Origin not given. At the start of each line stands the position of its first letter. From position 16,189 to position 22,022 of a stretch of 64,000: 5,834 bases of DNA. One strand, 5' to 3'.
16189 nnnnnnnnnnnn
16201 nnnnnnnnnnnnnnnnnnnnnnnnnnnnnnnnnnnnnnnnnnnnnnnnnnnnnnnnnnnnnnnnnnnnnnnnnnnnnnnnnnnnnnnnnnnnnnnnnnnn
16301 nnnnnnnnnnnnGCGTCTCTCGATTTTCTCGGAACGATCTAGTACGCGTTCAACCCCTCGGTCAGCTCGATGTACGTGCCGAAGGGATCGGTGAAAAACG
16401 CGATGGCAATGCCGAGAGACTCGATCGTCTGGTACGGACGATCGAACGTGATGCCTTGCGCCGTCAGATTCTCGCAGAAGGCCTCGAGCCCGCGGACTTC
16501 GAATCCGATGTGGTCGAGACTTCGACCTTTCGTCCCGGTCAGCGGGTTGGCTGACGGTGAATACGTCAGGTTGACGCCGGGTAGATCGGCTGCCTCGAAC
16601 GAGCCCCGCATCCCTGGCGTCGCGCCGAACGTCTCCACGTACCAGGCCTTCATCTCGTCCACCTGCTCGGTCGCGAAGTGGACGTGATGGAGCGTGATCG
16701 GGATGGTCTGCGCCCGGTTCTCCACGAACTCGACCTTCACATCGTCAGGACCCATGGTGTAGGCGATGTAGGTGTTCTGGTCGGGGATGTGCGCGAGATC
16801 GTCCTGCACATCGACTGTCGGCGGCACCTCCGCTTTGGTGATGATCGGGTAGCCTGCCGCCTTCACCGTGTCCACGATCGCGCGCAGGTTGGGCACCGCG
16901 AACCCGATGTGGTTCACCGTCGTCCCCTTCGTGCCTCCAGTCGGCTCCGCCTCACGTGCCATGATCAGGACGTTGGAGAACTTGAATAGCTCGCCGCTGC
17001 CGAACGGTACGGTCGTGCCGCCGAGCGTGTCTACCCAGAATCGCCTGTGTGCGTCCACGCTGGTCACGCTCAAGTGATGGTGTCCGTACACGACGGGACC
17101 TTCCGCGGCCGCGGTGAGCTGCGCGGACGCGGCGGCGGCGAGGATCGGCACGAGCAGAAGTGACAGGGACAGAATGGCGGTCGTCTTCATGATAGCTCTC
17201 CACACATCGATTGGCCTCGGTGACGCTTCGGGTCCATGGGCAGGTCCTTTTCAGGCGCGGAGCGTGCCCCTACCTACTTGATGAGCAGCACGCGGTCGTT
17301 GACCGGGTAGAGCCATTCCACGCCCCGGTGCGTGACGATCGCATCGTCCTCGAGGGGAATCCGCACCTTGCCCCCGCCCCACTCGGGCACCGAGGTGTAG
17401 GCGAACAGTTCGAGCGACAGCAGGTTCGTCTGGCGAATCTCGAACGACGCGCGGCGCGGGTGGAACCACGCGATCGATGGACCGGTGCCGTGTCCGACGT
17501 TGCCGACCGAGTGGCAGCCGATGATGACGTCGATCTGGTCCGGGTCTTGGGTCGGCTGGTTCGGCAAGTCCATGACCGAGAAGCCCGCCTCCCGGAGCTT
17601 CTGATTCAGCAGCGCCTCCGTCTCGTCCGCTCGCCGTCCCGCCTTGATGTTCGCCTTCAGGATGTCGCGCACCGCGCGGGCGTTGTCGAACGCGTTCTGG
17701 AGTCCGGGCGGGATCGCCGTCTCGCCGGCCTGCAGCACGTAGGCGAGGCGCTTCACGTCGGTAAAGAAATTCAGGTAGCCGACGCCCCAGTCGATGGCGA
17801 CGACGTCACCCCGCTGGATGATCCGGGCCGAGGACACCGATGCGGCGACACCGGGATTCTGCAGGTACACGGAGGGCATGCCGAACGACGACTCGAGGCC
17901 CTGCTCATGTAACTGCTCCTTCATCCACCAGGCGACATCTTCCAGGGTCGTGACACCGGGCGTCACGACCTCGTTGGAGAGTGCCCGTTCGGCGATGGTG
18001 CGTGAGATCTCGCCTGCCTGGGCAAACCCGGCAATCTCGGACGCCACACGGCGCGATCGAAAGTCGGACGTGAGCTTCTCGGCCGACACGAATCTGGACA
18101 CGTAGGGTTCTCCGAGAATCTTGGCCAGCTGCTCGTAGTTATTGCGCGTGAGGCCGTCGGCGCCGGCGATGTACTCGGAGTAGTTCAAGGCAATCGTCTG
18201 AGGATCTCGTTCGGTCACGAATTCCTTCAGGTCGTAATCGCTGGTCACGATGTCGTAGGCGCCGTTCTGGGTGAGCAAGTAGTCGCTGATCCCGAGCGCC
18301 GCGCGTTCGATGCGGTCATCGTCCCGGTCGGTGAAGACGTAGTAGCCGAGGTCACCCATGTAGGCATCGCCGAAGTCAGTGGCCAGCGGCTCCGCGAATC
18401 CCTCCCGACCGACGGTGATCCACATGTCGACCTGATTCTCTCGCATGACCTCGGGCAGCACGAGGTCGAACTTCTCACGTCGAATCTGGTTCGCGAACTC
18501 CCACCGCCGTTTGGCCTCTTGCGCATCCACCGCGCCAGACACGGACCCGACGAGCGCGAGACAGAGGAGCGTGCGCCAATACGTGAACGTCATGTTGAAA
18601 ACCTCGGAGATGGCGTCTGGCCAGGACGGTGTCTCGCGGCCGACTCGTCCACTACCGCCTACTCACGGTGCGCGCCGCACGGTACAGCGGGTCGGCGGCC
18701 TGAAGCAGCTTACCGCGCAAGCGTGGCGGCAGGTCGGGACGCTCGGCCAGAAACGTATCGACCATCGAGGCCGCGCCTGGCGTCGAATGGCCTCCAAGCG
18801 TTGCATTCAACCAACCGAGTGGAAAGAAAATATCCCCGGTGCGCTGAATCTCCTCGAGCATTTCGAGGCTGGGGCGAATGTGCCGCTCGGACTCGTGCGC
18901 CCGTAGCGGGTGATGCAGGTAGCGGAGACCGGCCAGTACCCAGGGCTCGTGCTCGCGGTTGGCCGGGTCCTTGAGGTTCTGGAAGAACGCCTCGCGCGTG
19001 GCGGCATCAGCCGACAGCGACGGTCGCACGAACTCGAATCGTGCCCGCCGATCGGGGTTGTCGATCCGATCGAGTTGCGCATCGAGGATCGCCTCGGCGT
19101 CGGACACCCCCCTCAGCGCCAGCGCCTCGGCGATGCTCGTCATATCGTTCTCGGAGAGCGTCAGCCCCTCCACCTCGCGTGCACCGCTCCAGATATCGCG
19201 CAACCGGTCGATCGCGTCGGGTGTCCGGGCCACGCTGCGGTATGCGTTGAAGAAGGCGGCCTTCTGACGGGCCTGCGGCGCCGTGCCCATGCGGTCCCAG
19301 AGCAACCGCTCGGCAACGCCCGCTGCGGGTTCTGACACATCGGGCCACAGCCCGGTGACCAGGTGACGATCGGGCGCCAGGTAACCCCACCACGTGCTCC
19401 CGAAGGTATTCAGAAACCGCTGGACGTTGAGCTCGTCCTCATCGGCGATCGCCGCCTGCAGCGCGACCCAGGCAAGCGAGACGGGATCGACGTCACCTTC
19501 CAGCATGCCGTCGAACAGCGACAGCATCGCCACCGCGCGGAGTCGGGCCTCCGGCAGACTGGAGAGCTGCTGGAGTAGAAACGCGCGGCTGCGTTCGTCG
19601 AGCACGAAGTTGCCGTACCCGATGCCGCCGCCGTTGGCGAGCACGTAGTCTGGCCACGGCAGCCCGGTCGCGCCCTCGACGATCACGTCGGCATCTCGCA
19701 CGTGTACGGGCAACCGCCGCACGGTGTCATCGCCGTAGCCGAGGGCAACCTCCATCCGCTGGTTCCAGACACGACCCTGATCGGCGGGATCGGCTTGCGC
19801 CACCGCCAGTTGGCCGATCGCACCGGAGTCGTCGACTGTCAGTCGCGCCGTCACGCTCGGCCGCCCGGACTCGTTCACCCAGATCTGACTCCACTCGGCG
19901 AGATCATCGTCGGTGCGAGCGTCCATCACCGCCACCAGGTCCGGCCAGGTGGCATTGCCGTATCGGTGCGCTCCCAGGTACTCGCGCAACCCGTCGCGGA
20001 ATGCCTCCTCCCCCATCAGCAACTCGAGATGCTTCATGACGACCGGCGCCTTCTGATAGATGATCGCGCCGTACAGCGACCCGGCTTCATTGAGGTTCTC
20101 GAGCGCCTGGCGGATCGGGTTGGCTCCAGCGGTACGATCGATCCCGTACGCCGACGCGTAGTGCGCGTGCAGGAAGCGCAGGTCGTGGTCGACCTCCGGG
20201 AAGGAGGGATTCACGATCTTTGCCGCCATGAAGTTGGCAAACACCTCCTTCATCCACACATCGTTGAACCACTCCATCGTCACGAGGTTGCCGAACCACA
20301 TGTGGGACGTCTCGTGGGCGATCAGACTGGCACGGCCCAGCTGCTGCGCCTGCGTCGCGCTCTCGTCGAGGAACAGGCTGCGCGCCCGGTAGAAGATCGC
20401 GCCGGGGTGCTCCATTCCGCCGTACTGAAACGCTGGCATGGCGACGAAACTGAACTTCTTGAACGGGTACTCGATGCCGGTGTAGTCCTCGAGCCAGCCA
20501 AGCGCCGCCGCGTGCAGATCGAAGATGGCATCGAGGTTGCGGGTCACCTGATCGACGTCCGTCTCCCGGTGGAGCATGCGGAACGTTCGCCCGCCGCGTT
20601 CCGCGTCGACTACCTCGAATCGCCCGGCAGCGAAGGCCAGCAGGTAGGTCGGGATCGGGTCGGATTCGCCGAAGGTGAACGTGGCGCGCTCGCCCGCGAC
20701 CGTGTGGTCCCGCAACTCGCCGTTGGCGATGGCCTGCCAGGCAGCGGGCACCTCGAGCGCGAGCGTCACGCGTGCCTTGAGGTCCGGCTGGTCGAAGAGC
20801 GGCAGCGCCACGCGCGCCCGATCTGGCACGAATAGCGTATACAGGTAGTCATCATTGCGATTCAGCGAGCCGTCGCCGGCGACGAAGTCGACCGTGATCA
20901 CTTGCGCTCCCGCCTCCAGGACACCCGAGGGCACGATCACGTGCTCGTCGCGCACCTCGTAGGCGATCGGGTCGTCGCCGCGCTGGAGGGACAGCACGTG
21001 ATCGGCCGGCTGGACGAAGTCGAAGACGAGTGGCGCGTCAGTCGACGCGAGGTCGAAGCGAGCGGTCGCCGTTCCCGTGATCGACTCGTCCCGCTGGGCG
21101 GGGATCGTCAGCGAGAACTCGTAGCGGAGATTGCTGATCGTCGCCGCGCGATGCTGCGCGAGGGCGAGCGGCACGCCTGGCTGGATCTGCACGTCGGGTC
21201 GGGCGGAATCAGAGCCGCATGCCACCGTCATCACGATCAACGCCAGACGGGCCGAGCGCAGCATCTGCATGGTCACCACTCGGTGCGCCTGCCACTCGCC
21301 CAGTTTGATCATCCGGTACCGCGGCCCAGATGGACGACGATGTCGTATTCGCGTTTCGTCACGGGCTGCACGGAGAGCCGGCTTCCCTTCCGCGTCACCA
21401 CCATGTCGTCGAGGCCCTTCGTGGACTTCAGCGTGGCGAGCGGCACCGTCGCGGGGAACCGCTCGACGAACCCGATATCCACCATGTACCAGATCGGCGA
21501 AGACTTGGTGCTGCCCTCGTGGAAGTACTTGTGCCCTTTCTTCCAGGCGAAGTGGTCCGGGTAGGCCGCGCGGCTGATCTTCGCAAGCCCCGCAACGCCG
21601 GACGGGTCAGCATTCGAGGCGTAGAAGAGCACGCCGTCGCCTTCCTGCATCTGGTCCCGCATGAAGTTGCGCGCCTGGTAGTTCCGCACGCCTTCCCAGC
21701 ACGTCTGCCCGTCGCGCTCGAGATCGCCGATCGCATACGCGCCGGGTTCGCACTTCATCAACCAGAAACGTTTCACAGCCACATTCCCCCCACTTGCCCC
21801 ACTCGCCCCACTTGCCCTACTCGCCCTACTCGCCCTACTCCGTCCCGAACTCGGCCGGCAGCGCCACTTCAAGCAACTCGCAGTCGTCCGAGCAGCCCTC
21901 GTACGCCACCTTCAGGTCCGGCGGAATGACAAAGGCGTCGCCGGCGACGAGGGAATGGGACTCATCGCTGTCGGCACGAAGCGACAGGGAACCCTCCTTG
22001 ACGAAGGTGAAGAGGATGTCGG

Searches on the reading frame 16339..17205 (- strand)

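Call 53: search_protein_families(library=pfam, proteins=[window:16339-17205:-], max_evalue=0.001)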
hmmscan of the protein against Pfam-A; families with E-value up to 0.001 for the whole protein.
window:16339-17205:- (288 aa): 2 families
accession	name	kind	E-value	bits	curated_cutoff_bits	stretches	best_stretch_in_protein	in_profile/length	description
PF00903.31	Glyoxalase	-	6.6e-16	59.2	20.6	1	172-281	2-121/121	Glyoxalase/Bleomycin resistance protein/Dioxygenase superfamily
PF13669.12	Glyoxalase_4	-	5.3e-15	56.1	27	1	173-269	1-108/109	Glyoxalase/Bleomycin resistance protein/Dioxygenase superfamily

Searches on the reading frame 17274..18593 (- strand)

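Call 53: search_protein_families(library=pfam, proteins=[window:17274-18593:-], max_evalue=0.001)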
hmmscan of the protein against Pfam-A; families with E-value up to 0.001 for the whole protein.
window:17274-18593:- (439 aa): 1 family
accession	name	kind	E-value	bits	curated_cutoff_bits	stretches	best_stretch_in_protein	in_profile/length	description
PF00557.29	Peptidase_M24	-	3.6e-14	53.5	23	1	190-421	3-207/208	Metallopeptidase family M24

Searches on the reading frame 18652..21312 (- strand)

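Call 53: search_protein_families(library=pfam, proteins=[window:18652-21312:-], max_evalue=0.001)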
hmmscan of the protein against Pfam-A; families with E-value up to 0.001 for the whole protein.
window:18652-21312:- (886 aa): 3 families
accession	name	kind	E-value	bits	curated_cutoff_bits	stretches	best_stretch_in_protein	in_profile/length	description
PF01433.26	Peptidase_M1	-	6.6e-52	176.7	27.7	1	265-478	4-218/218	Peptidase family M1 domain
PF17900.6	Peptidase_M1_N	-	4e-09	37.3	25.8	1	154-224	115-186/186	Peptidase M1 N-terminal domain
PF11838.14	ERAP1_C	-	4.3e-05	23.5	38.2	1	556-873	1-313/318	ERAP1-like C-terminal domain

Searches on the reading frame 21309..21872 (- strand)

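Call 53: search_protein_families(library=pfam, proteins=[window:21309-21872:-], max_evalue=0.001)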
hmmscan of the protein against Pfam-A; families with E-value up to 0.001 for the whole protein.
window:21309-21872:- (187 aa): 1 family
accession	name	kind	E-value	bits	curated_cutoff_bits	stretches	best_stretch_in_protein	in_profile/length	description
PF01878.24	EVE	-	4.4e-48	163.4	23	1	35-181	1-144/145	EVE domain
